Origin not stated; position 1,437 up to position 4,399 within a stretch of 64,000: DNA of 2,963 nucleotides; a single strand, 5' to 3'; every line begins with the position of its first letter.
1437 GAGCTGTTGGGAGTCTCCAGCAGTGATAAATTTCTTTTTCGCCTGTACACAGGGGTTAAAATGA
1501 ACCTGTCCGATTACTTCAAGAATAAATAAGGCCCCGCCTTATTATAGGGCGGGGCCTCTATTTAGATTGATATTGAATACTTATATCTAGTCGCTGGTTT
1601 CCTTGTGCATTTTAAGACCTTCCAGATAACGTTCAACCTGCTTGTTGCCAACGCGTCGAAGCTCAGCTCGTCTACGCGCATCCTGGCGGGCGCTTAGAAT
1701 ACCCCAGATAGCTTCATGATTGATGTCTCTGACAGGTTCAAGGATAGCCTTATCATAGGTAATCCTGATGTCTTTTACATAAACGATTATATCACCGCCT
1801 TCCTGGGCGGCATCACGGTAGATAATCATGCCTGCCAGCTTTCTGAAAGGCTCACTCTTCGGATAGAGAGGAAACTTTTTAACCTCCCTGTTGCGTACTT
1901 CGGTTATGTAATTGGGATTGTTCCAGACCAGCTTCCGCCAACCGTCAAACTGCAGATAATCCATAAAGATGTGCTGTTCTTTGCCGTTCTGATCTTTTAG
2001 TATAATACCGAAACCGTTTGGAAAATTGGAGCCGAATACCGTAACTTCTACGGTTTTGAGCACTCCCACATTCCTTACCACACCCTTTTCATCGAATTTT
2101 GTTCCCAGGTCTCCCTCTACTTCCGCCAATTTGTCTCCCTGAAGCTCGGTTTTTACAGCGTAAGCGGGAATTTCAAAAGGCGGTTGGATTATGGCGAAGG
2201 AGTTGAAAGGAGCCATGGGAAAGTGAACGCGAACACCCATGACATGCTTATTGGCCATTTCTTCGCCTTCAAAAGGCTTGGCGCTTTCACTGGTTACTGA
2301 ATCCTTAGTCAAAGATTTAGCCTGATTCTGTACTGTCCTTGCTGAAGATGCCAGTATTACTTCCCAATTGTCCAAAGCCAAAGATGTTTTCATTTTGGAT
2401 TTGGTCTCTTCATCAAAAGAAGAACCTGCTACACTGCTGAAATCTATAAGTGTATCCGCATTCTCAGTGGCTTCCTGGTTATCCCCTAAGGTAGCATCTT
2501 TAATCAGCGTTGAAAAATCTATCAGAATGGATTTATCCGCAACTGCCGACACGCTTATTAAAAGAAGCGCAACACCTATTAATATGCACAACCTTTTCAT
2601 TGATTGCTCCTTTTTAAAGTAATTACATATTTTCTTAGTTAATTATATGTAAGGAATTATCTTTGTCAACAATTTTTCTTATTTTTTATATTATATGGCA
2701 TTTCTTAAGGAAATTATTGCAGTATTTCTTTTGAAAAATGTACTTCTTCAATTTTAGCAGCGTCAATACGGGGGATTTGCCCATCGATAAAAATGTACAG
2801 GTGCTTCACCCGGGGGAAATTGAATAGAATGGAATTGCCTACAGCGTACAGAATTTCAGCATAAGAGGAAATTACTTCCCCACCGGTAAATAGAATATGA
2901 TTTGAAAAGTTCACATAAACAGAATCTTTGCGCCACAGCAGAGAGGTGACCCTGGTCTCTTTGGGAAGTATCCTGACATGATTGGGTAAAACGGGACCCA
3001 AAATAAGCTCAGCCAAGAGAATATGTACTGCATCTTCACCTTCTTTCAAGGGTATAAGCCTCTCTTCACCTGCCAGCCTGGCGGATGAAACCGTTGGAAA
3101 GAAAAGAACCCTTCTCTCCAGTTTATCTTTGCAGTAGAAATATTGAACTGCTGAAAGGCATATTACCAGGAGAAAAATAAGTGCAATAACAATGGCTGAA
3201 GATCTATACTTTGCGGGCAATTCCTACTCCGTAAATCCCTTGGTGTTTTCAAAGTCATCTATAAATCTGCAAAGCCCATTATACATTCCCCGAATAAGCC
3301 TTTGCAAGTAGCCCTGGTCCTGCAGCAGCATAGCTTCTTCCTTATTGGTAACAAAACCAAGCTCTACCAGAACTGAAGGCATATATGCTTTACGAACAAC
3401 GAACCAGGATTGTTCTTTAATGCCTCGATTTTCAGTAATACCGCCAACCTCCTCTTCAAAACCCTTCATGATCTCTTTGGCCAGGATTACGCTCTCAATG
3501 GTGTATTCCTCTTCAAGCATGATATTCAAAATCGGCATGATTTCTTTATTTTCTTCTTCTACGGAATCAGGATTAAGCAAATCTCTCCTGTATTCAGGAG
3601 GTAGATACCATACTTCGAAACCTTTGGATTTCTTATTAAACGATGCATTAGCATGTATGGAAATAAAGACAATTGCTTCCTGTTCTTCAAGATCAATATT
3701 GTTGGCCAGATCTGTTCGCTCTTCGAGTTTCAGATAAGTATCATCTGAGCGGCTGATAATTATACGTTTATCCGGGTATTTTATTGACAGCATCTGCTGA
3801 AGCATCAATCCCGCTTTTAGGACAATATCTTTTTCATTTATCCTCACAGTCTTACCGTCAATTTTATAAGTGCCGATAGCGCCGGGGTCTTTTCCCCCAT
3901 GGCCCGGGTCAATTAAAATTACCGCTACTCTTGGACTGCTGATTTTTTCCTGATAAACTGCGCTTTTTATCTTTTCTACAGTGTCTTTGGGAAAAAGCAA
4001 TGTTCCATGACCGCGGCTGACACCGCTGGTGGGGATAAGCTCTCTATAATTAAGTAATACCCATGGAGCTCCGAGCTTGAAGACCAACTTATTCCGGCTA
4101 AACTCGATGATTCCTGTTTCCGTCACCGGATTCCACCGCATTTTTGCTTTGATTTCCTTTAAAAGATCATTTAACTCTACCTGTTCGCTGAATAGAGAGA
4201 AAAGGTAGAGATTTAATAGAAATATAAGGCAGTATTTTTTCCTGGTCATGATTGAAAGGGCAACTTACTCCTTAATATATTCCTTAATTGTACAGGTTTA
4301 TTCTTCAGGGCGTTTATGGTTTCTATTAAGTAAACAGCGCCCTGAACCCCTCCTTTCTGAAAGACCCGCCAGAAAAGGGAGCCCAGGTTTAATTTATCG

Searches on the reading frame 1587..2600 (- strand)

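Call 86: search_protein_families(library=pfam, proteins=[window:1587-2600:-], max_evalue=0.00001)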
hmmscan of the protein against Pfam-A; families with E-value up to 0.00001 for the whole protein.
window:1587-2600:- (337 aa): 1 family
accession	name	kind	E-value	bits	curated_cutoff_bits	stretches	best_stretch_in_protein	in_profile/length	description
PF04620.18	FlaA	-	3.9e-71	239.8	25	1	44-287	2-226/230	Flagellar filament outer layer protein Flaa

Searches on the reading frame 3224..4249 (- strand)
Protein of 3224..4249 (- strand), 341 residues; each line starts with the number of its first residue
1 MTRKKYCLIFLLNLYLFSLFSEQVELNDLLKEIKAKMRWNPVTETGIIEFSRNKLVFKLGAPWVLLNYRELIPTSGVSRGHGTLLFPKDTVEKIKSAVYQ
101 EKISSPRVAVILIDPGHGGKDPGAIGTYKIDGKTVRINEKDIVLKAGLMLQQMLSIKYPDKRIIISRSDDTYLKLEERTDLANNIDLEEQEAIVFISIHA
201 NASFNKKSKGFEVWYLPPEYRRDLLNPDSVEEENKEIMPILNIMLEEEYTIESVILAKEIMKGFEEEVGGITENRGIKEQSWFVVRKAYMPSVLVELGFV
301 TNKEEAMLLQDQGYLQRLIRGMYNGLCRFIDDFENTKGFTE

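Call 86: search_protein_families(library=pfam, proteins=[window:3224-4249:-], max_evalue=0.00001)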
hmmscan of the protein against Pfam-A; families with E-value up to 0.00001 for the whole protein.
window:3224-4249:- (341 aa): 1 family
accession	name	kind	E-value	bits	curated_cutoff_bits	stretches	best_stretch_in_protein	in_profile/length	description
PF01520.23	Amidase_3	-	1.3e-44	152.7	27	1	111-327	1-173/174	N-acetylmuramoyl-L-alanine amidase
